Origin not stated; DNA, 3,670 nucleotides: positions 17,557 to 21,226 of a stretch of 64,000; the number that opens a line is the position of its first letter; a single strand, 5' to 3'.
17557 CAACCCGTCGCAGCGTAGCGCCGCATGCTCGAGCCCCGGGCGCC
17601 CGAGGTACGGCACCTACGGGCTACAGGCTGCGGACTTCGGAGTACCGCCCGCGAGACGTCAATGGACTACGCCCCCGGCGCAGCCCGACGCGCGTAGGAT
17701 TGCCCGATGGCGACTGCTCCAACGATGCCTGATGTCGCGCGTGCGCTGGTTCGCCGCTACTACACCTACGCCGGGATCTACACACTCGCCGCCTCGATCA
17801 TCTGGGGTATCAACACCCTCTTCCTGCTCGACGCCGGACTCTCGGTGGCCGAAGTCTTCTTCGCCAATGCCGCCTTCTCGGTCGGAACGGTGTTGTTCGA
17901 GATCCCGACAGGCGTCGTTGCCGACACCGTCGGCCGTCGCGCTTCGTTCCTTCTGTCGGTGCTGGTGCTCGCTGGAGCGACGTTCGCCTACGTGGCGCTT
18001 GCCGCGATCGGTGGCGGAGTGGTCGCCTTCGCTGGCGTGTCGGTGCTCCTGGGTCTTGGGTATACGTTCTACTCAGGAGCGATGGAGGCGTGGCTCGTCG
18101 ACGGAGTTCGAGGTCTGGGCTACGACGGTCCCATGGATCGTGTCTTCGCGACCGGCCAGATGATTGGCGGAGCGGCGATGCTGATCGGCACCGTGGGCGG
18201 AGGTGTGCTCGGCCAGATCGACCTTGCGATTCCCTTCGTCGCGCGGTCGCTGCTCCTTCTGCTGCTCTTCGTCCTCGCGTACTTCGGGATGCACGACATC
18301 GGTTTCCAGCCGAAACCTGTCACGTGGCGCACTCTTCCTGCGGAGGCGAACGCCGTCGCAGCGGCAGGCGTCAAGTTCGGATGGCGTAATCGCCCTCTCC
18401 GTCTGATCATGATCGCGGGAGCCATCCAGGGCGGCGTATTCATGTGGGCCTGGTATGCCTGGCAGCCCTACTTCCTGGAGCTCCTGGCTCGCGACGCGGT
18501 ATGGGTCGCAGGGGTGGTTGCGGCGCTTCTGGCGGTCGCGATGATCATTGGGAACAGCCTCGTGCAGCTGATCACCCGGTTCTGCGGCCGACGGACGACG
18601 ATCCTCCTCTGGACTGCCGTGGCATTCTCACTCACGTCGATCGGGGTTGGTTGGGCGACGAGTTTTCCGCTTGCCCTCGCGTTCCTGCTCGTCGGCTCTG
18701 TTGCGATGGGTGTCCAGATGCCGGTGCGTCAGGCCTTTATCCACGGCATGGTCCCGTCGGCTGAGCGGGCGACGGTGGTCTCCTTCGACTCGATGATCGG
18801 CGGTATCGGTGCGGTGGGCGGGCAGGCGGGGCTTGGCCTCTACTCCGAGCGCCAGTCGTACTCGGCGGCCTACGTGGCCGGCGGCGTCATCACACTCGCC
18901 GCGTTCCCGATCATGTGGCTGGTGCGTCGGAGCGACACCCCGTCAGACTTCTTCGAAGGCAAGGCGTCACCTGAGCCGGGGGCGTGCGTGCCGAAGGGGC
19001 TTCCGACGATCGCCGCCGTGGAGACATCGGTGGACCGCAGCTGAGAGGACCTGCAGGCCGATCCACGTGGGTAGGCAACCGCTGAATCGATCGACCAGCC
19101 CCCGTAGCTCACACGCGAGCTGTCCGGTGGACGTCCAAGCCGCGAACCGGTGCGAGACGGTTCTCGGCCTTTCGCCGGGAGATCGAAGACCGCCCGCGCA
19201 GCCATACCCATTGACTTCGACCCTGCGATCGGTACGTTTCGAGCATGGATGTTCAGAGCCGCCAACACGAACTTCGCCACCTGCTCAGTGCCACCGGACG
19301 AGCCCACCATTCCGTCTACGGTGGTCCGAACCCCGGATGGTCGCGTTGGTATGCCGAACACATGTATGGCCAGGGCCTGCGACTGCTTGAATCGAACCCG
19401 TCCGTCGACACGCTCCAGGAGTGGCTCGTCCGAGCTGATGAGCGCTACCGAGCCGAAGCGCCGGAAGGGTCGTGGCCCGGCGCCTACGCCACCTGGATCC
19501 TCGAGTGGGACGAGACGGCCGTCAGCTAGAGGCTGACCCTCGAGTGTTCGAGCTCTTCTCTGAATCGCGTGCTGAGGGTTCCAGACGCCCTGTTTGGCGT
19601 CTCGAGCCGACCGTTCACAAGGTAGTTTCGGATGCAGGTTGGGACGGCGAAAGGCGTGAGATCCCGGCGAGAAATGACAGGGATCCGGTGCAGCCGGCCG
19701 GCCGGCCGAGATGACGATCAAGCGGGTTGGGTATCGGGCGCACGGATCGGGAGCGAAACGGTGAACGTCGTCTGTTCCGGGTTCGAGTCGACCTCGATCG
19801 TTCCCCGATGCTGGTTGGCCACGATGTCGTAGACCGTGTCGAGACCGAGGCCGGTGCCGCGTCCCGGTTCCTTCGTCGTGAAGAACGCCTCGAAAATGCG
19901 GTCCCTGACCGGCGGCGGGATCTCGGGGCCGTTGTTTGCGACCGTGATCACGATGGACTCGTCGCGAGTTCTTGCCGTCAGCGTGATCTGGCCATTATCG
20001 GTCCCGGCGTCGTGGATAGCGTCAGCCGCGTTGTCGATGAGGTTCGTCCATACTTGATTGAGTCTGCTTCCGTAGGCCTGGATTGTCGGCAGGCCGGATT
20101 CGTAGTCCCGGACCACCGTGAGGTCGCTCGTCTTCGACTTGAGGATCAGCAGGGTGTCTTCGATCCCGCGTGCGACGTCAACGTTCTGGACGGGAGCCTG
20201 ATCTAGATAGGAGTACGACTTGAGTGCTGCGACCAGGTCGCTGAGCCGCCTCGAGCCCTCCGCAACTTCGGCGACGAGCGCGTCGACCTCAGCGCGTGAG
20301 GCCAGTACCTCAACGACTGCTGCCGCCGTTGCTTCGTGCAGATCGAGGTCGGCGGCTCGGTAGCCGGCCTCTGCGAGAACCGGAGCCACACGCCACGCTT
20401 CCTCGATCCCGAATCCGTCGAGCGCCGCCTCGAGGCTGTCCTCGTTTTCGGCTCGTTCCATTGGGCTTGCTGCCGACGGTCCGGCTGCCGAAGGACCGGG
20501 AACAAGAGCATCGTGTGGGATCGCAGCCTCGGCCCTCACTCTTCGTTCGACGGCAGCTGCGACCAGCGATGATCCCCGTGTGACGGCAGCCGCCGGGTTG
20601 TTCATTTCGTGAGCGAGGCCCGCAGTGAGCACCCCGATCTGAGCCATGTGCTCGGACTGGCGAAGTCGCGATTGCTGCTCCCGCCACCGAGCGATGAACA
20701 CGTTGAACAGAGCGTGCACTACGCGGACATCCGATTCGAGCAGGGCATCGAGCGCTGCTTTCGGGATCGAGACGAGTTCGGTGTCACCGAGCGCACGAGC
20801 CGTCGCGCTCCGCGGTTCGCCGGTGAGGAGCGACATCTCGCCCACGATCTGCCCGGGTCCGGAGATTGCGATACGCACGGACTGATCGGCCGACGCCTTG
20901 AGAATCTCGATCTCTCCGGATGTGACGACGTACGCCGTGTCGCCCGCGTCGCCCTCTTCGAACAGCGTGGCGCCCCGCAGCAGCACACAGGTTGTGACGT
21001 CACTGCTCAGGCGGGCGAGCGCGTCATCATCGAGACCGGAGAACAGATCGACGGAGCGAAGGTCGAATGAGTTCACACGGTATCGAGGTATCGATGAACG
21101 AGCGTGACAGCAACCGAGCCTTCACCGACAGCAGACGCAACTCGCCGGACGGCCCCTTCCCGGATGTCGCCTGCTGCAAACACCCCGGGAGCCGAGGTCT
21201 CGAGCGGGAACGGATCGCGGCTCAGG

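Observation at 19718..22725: cNMP-gated two-component operon whose output domain is a flavoprotein rather than a DNA-binding domain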

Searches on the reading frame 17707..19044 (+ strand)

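Call 3: search_protein_families(library=pfam, proteins=[window:17707-19044:+], max_evalue=0.01)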
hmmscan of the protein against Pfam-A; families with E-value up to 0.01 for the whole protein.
window:17707-19044:+ (445 aa): 1 family
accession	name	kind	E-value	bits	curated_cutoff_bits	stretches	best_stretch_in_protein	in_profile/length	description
PF07690.21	MFS_1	-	1.2e-22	80.7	33.4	2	268-417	34-183/347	Major Facilitator Superfamily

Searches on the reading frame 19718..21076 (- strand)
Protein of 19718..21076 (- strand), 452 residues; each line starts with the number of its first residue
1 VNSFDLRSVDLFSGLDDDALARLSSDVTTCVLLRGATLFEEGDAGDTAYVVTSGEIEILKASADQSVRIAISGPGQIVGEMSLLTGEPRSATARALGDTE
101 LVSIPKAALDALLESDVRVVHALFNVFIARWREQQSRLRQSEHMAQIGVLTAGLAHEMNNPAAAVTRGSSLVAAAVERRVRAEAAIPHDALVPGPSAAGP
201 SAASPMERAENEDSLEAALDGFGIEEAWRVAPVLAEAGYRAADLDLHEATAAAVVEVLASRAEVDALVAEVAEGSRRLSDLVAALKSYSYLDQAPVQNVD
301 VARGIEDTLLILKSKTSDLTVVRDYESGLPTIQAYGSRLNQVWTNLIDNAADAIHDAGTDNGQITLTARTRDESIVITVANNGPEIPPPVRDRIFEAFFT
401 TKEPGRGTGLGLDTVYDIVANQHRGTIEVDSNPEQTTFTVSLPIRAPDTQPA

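Call 3: search_protein_families(library=pfam, proteins=[window:19718-21076:-], max_evalue=0.01)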
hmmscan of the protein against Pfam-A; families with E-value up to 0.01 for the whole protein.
window:19718-21076:- (452 aa): 3 families
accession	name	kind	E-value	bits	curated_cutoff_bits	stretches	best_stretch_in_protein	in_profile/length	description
PF02518.31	HATPase_c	-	2.3e-23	83.2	26.4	1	337-445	4-110/111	Histidine kinase-, DNA gyrase B-, and HSP90-like ATPase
PF00027.35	cNMP_binding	-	2.8e-23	82.1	27.5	1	33-116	5-89/89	Cyclic nucleotide-binding domain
PF14501.12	HATPase_c_5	-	2.1e-08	34.4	22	1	341-442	8-101/102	GHKL domain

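Call 4: search_protein_families(library=ncbifam, proteins=[window:19718-21076:-], max_evalue=0.01)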
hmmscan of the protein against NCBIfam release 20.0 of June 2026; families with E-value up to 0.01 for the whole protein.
window:19718-21076:- (452 aa): 76 families (the best 25 are shown)
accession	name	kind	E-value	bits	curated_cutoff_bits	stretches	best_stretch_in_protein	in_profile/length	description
NF038348.1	T2SS_HK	subfamily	1.1e-40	139.6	450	2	238-445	371-574/574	histidine kinase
NF008468.0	PRK11360.1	equivalog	7.7e-37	126.9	646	2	267-449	433-613/616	two-component system sensor histidine kinase AtoS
NF052573.1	HisKinEspAMyxo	equivalog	2.8e-31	108.3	1400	2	262-443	426-610/755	serine histidine kinase EspA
NF052574.1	HisKinEspCMyxo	equivalog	3.1e-30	105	1200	2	249-444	441-637/785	serine histidine kinase EspC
NF046026.1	HisKinCckACaul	equivalog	1.8e-29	102.4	1000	2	270-448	343-536/678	cell cycle histidine kinase CckA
NF007688.0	PRK10364.1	equivalog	1.6e-28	99.7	479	1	276-446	287-453/460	two-component system sensor histidine kinase ZraS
NF010411.0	PRK13837.1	equivalog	1.8e-28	99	647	2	258-448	479-679/828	two-component system VirA-like sensor kinase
NF046020.1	HisKinCckABruc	equivalog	2.2e-25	88.7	1000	1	274-447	525-710/868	cell cycle histidine kinase CckA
NF047497.1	HK_LIC_12097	equivalog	8e-25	87.3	500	2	331-444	257-366/367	LIC_12097 family sensor histidine kinase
NF047466.1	hybrid_RR_LvrB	exception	7.9e-24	84.5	500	2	263-444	186-376/377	hybrid histidine kinase/response regulator LvrB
NF008293.1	PRK11073.1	equivalog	7.7e-23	81.3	240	1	277-445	177-348/349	nitrogen regulation protein NR(II)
TIGR02938.1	nifL_nitrog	equivalog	4e-21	75.1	242.45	1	280-435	327-484/494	nitrogen fixation negative regulator NifL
NF010076.0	PRK13557.1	subfamily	1.1e-20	73.6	631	2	259-445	197-395/540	histidine kinase famiy protein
NF046044.1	PnpS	equivalog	5.2e-20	71.8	400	1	271-443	213-390/390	two-component system histidine kinase PnpS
NF008312.0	PRK11100.1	equivalog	3.2e-19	69.1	356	1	259-436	285-465/477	two-component system sensor histidine kinase CreC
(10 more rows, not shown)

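Call 6: search_solved_structures(query=window:19718-21076:-, max_evalue=0.001, show_alignments=3)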
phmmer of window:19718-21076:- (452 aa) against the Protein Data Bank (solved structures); distinct sequences matched with E-value up to 0.001: 128 (the best 60 are shown).
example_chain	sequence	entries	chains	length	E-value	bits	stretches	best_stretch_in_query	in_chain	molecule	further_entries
5idj_A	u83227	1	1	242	1.9e-21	80.2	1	270-444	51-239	Histidine kinase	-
2pqq_A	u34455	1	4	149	2.6e-19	73.2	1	6-134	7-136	Putative transcriptional regulator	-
9jfj_A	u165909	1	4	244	5e-19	72.2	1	263-447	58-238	Sensor histidine kinase ZraS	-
5idm_A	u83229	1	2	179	6.4e-19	71.9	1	309-445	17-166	Cell cycle histidine kinase CckA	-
9ya0_MA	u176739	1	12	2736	1e-16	64.6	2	9-108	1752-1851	PCR12, TGME49_219070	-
8vc9_A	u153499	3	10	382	1.4e-16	64.2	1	265-449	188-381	Leptospira virulence regulator B (LvrB) | histidine kinase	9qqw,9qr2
3of1_A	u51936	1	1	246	7.8e-16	61.7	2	6-107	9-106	cAMP-dependent protein kinase regulatory subunit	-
3a0r_A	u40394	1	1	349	1e-15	61.3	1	331-443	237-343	Sensor protein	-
5j3u_A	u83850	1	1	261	1.9e-15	60.5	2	6-115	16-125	Protein Kinase A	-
5dyk_A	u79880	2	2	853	4.9e-15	59.1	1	27-120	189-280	CGMP-dependent protein kinase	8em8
4din_B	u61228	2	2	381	6.9e-15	58.6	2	11-129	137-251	cAMP-dependent protein kinase type I-beta regulatory subunit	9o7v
1ne4_A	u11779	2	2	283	9.2e-15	58.2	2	11-128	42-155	cAMP-dependent protein kinase type I-alpha regulatory chain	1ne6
1rgs_A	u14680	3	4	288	9.4e-15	58.1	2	11-128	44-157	CAMP DEPENDENT PROTEIN KINASE | cAMP-dependent protein kinase type I-alpha regulatory chain | cAMP-dependent protein kinase type I-alpha regulatory subunit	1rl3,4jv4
5jr7_B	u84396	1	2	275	1e-14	58.1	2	11-128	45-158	cAMP-dependent protein kinase type I-alpha regulatory subunit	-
3j4q_B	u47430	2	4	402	1.2e-14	57.8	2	6-114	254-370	cAMP-dependent protein kinase type II-alpha regulatory subunit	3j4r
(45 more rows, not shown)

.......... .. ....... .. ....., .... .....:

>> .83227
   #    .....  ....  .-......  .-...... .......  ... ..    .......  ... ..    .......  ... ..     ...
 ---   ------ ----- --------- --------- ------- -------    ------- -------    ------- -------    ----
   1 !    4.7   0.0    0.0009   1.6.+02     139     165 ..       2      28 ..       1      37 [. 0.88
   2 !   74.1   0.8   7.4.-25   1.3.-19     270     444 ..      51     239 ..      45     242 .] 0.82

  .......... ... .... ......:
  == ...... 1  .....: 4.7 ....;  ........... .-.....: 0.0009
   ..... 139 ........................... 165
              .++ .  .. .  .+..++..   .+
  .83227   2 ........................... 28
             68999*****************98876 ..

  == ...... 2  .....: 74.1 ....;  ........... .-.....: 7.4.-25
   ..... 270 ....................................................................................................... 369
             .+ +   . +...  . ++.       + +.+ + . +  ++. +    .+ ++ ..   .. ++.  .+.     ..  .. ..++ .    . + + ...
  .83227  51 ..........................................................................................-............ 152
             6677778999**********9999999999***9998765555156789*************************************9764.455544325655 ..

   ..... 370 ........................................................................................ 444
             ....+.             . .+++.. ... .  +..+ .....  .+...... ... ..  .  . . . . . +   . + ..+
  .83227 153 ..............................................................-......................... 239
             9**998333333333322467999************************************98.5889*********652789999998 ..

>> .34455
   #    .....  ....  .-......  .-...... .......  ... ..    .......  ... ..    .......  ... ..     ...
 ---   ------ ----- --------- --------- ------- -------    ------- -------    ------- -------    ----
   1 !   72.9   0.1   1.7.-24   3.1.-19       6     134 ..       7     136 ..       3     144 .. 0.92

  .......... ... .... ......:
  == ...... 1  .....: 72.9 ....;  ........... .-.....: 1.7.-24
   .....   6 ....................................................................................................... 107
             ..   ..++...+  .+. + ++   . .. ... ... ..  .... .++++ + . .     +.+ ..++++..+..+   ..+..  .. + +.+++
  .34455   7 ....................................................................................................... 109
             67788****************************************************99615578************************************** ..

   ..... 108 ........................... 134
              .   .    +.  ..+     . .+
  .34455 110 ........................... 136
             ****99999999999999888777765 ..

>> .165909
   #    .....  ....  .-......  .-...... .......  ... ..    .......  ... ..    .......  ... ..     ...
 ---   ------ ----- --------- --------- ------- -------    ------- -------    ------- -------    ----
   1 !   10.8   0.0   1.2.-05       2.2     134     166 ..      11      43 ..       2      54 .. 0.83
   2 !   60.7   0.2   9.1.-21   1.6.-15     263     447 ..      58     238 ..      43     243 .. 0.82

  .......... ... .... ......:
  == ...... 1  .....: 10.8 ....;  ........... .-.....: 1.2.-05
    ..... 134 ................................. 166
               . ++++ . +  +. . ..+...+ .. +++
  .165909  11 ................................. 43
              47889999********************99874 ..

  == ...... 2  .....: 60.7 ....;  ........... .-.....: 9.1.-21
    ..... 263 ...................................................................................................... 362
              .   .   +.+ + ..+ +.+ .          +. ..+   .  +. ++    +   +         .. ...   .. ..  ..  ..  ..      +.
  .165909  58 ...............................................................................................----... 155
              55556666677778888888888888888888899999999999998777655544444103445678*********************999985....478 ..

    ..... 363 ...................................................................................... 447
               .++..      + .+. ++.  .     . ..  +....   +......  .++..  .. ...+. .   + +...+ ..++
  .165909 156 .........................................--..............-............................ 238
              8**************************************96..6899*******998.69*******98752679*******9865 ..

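Call 21: find_homologous_proteins(query=window:19718-21076:-, max_evalue=1e-10)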
Query window:19718-21076:- (452 aa): 4208 proteins with E <= 1e-10 among 8000 candidates; the best 120 are listed.
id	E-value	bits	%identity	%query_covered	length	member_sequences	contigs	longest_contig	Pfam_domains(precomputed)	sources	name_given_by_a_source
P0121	8.6e-274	926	96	100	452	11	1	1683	PF02518.32,PF00027.36,PF14501.13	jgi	-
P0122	1.6e-232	790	83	100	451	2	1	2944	PF02518.32,PF00027.36,PF14501.13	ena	-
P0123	3.9e-230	782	82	100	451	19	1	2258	PF02518.32,PF00027.36,PF14501.13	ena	-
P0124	7.8e-230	781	82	99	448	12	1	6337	PF02518.32,PF00027.36,PF14501.13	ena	-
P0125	1.3e-228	777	82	100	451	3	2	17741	PF02518.32,PF00027.36,PF14501.13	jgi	-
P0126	1.1e-226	771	81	100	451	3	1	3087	PF02518.32,PF00027.36,PF14501.13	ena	-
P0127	1.1e-225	768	80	100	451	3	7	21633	PF02518.32,PF00027.36,PF14501.13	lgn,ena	-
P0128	1.6e-225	767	80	100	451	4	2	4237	PF02518.32,PF00027.36,PF14501.13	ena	-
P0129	3.2e-225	766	82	99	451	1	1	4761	PF02518.32,PF00027.36,PF14501.13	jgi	jgi:signal transduction histidine kinase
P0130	4.2e-225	766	81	100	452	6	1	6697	PF02518.32,PF00027.36,PF14501.13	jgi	-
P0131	7.6e-225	765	80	100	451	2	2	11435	PF02518.32,PF00027.36,PF14501.13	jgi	-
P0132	6.3e-224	762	80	100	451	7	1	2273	PF02518.32,PF00027.36,PF14501.13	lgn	-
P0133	1.0e-223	761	80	100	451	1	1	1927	PF02518.32,PF00027.36,PF14501.13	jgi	jgi:signal transduction histidine kinase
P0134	8.3e-223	758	79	100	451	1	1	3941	PF02518.32,PF00027.36,PF14501.13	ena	-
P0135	1.3e-219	748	79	100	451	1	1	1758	PF02518.32,PF00027.36,PF14501.13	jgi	jgi:signal transduction histidine kinase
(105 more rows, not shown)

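Call 68: predict_structure(alignment_id=A3)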
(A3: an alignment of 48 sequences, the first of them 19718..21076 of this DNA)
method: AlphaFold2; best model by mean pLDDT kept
length: 452 residues; sequences in the alignment: 48
mean_pLDDT: 84.3   pTM: 0.55
mean pLDDT of the five models: 84.3, 82.2, 82.1, 81.5, 77.3
residues with pLDDT >= 90: 201; 70-90: 185; 50-70: 47; < 50: 19
segments of 3 or more residues with pLDDT < 50: 397-409, 448-452
pLDDT, mean of each block of 10 residues (from residue 1): 76 88 91 96 93 93 76 91 84 95 92 83 75 67 64 75 88 95 91 81 80 95 92 92 90 94 92 85 72 71 90 88 95 83 90 88 97 95 85 59 40 82 89 94 70 42
secondary structure, 60 per line:
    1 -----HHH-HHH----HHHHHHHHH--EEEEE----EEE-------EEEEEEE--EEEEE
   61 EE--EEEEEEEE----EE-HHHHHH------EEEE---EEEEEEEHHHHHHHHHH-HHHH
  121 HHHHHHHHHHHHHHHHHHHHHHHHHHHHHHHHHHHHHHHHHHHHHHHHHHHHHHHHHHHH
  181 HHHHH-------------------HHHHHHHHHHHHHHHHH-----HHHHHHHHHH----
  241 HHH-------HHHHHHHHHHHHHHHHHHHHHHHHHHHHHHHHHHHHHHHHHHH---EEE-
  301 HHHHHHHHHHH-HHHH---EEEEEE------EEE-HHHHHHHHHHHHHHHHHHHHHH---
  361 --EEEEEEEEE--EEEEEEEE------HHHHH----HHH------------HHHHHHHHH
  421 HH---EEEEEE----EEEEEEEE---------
elements in order: H17-25 E28-32 E37-39 E47-53 E56-62 E65-72 H80-85 E92-95 E99-105 H106-115 H117-185 H205-221 H227-236 H251-293 E297-299 H301-311 H313-316 E320-325 E332-334 H336-357 E363-371 E374-381 H388-392 H412-422 E426-431 E436-443
